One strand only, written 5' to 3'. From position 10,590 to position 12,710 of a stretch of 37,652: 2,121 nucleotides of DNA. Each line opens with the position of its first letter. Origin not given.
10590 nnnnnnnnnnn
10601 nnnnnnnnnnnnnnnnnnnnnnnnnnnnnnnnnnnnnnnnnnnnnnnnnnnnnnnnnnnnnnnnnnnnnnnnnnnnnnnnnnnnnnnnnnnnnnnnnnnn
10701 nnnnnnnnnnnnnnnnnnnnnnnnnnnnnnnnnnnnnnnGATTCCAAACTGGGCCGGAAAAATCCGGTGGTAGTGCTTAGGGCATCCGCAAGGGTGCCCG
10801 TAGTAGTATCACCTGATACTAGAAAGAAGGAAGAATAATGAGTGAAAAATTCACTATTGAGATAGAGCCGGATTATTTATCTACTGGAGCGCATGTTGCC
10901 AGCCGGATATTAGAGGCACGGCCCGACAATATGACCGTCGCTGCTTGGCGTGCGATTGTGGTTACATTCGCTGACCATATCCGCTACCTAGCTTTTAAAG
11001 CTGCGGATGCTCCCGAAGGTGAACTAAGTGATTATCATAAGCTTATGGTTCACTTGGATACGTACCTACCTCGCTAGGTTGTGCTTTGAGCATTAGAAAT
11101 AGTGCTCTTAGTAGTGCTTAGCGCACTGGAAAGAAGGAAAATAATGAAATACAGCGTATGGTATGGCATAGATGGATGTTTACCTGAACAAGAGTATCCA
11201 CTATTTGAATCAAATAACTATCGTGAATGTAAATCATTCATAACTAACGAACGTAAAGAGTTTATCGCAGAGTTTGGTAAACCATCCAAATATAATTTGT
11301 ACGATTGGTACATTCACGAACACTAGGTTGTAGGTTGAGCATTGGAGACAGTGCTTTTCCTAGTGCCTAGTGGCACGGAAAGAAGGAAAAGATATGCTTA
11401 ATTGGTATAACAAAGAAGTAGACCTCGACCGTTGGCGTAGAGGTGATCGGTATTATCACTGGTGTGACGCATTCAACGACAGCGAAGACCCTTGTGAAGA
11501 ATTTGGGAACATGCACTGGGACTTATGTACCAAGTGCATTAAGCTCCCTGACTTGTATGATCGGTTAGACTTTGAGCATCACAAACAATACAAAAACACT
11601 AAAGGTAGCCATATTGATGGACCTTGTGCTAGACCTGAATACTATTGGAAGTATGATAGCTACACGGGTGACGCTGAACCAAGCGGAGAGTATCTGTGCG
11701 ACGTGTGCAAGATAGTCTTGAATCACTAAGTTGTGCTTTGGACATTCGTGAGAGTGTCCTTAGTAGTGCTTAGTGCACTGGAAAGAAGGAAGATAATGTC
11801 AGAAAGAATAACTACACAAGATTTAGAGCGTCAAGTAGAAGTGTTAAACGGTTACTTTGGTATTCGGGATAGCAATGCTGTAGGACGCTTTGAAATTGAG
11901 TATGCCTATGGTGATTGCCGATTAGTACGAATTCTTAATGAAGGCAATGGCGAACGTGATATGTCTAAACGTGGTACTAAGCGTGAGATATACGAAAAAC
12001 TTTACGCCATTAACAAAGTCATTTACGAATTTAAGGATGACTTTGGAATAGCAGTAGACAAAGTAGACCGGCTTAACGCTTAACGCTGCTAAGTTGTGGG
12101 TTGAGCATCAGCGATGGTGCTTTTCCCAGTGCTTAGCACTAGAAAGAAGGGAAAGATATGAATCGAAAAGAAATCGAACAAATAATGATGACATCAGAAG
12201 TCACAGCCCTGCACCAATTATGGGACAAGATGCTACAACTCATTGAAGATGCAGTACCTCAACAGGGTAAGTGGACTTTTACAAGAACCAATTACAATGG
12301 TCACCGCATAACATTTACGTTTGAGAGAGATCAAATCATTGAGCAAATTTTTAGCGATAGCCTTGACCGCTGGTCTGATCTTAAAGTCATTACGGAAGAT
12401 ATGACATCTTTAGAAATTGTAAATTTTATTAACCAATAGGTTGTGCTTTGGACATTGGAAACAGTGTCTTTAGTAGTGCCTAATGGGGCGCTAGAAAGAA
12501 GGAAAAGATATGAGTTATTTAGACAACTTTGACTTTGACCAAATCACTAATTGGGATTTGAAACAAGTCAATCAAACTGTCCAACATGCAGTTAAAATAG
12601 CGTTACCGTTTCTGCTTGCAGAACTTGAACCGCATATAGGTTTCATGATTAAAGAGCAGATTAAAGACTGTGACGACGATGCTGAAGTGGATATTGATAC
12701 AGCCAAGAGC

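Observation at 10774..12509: Six copies of a ~65-nt two-hairpin module separate the first early genes, with compensatory stem changes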

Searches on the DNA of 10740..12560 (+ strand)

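Call 22: build_rna_model(alignment_id=A2, structure=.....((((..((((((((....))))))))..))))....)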
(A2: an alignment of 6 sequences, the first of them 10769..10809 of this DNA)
Model R1 built from alignment A2 (6 sequences, 41 columns); structure: as given.
model positions 41; base pairs 12; branch points 0; effective number of sequences 6; information 1.199 bits per position. Calibrated on 0.2 Mb of random sequence (short: E-values are rough).
structure used (alignment columns):
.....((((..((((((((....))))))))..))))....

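Call 23: search_with_rna_model(model_id=R1, source=window, filters=off, max_evalue=10)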
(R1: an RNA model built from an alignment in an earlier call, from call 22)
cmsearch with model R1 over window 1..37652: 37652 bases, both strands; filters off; matches with E-value up to 10: 13.
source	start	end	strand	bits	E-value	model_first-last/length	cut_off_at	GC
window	11077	11117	+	65.1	2.2e-15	1-41/41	no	0.41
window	12439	12479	+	63.9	4.6e-15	1-41/41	no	0.44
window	11729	11769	+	62.6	1e-14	1-41/41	no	0.46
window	11326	11366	+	61.9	1.6e-14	1-41/41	no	0.49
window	12092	12132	+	60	5.1e-14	1-41/41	no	0.54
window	10769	10809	+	55.3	9.4e-13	1-41/41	no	0.56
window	34783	34811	-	13.9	0.14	1-41/41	no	0.38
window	37335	37364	-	9.9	1.7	1-41/41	no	0.47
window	24737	24751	-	8.2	4.9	1-41/41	no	0.53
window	2570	2610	-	8.1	5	1-41/41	no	0.32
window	37254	37290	-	8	5.5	1-41/41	no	0.38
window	19874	19911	+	7.6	6.8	1-41/41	no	0.58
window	30938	30961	+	7.1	9.5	1-41/41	no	0.5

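Call 24: search_with_rna_model(model_id=R1, sources=[L001, L002, L003, L004, L005, L006, L007, L008, L009, L010, L011, L012, L013, L014, L015, L016, L017, L018, L019, L020, L021, L022, L023, L024, L025, L026, L027, L028, L029, L030, L031, L032, L033, L034, L035, L036, L037, L038, L039, L040, L041, L042, L043, L044, L045, L046, L047, L048, L049, L050, L051, L052, L053, L054, L055, L056, L057, L058, L059, L060, L061, L062, L063, L064, L065, L066, L067, L068, L069, L070, L071, L072, L073, L074, L075, L076, L077, L078, L079], max_evalue=1, make_alignment=true)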
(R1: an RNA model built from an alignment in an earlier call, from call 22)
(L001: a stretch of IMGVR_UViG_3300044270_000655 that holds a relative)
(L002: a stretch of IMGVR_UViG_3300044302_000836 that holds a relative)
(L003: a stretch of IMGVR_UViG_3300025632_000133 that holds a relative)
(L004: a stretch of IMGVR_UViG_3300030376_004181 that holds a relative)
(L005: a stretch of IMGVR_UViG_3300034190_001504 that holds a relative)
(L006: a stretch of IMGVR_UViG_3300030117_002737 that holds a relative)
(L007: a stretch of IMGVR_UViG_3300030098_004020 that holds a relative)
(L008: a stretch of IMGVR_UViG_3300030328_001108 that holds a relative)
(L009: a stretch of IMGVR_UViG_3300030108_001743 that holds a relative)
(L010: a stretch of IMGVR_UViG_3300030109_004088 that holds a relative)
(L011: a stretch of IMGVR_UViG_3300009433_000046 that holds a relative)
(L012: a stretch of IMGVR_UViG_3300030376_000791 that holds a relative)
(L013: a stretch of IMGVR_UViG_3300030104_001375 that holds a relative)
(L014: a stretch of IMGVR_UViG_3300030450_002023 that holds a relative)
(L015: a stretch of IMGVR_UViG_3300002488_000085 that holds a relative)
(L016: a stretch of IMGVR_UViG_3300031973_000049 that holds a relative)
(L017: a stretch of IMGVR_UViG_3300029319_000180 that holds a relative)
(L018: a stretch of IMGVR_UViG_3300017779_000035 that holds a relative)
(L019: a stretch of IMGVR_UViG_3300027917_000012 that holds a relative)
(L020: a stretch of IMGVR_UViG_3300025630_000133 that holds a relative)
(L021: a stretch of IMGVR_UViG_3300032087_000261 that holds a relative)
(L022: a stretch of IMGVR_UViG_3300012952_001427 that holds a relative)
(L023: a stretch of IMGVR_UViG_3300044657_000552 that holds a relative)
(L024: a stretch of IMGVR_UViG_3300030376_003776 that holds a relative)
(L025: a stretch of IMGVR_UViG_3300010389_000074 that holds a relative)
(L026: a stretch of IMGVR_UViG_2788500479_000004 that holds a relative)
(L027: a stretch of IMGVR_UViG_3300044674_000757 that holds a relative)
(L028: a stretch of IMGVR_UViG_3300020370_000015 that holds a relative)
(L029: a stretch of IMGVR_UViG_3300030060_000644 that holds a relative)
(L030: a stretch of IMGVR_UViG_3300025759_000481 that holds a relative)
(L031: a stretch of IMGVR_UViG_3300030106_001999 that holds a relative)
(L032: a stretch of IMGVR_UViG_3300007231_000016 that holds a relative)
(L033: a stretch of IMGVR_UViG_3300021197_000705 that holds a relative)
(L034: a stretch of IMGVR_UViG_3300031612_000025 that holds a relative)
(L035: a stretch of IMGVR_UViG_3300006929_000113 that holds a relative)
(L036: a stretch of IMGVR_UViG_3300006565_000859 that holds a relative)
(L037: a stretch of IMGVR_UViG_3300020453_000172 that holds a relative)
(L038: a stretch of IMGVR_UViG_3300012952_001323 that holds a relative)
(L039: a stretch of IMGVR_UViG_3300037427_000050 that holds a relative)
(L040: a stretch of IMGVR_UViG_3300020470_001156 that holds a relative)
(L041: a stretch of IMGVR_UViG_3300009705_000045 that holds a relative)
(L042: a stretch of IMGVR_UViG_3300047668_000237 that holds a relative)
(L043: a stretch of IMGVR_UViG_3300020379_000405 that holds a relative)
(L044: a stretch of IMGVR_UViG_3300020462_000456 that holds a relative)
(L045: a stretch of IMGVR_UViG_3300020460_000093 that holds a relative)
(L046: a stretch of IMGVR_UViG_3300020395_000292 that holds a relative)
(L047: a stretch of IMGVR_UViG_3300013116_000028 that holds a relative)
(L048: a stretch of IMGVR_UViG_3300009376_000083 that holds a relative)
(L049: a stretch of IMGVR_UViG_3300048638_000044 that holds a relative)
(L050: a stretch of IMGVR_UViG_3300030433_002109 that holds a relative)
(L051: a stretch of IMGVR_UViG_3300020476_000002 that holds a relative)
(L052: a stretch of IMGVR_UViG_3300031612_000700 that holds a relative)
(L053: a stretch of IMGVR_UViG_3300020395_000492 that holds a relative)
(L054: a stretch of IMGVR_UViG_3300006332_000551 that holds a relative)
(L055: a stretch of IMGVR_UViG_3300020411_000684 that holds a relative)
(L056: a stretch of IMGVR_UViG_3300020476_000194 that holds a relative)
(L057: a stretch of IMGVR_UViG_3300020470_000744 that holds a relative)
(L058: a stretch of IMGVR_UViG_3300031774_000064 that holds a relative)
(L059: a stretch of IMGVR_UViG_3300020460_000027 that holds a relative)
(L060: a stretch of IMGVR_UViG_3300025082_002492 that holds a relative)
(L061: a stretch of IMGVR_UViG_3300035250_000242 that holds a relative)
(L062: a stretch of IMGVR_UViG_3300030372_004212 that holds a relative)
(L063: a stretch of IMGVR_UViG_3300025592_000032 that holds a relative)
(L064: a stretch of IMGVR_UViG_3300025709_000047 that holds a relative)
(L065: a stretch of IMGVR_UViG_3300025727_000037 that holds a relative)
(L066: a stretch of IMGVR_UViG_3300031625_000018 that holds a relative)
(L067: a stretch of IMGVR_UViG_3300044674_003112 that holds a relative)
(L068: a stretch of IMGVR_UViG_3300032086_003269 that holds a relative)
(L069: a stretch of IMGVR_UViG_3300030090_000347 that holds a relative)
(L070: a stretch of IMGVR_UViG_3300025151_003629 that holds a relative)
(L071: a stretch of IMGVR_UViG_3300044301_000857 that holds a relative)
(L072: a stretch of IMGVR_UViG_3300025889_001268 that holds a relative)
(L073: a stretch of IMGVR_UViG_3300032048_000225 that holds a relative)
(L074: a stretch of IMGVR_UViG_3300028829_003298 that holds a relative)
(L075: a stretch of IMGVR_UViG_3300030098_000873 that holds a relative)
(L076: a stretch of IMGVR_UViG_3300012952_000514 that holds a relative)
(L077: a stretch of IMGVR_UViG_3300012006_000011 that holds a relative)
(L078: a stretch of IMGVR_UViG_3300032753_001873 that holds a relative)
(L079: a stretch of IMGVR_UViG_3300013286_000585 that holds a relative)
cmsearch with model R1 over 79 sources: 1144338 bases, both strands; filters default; matches with E-value up to 1: 11.
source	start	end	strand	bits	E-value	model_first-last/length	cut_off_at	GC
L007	7440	7480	-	64.9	7.3e-14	1-41/41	no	0.49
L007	7893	7933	-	63.5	1.8e-13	1-41/41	no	0.49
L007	6702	6742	-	62.9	2.5e-13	1-41/41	no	0.54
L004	7626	7666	-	62.1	4.3e-13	1-41/41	no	0.46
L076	7518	7558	-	61.9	4.7e-13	1-41/41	no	0.49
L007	7036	7076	-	61.9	4.8e-13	1-41/41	no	0.44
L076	6812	6852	-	61.1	8.1e-13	1-41/41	no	0.46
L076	7155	7195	-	60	1.6e-12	1-41/41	no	0.54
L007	8197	8237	-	54.2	5.7e-11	1-41/41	no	0.56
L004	5446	5484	-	42.3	9.1e-08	1-41/41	no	0.49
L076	7868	7908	-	41.9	1.2e-07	1-41/41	no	0.54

Alignment A3: 11 matches aligned to the model, 41 columns, each read 5' to 3' on its own strand. Consensus structure (alignment columns), stored with it:
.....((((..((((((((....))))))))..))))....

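Call 63: search_rna_families(source=window, start=10740, end=12560, threshold=evalue, max_evalue=10, show_alignments=2)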
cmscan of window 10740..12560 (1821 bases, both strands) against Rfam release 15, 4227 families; matches with E-value up to 10: 2.
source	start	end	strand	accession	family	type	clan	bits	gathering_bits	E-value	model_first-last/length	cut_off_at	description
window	11355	11382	-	RF01350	CRISPR-DR41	Gene; CRISPR;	-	19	36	1.6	1-29/29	no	CRISPR RNA direct repeat element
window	10779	10840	+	RF03036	osmY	Gene; sRNA;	-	14.5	46.9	3.9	1-72/72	no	osmY RNA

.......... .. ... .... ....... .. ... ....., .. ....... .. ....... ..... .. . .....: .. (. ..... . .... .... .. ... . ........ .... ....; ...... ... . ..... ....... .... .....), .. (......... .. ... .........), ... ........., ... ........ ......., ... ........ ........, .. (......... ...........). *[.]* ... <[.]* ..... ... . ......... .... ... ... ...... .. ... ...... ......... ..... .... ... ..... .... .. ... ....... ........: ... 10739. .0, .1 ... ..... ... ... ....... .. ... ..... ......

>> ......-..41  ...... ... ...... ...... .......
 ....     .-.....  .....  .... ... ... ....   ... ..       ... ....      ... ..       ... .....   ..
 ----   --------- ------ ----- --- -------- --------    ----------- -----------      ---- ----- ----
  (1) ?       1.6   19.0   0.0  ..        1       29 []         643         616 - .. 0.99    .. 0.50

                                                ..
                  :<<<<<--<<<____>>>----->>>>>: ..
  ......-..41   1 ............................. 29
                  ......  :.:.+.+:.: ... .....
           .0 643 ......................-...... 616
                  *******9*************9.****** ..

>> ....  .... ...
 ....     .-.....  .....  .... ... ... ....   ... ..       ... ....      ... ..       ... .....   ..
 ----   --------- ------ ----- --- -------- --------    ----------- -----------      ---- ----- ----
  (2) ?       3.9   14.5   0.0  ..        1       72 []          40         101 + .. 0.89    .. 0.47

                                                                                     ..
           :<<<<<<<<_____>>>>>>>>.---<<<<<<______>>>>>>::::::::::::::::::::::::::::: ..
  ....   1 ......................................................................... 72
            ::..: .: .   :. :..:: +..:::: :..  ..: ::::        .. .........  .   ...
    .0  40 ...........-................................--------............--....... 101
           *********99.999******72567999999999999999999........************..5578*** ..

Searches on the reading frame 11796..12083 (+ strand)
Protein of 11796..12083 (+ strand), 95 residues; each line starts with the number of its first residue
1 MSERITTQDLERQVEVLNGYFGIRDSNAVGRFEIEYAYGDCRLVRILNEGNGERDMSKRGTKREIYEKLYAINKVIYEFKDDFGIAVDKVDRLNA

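Call 7: search_protein_families(library=phrogs, proteins=[window:11796-12083:+], max_evalue=0.01)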
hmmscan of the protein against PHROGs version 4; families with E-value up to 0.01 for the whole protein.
window:11796-12083:+ (95 aa): 1 family
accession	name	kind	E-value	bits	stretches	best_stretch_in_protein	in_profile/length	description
phrog_15513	-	unknown function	1.3e-09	39.4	1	1-67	1-66/80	-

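Call 69: find_encoding_contigs(protein=window:11796-12083:+, flank=3000, max_places=10)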
Protein window:11796-12083:+ (95 aa): 6 contigs read that carry it; 6 places shown.
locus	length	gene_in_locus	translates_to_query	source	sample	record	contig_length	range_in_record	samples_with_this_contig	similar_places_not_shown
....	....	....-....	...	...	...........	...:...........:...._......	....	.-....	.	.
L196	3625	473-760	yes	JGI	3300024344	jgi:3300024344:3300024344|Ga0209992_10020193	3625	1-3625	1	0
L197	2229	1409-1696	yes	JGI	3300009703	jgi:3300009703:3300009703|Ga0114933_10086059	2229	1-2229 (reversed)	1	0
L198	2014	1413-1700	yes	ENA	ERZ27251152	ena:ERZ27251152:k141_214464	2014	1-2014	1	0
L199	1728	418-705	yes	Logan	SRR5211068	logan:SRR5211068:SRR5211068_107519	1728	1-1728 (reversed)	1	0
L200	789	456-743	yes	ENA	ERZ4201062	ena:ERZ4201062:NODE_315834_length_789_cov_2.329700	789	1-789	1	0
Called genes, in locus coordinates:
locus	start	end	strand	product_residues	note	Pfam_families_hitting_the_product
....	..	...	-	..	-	-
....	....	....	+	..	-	-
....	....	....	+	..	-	-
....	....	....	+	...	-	-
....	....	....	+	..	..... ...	-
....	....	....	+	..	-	-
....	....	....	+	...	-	-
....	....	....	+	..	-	-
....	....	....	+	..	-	-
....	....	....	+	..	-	-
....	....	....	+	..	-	-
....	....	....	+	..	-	-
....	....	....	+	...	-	-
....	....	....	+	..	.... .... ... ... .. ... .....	-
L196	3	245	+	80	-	?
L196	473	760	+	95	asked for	-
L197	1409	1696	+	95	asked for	-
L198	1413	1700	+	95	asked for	-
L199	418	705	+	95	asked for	-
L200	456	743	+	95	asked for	-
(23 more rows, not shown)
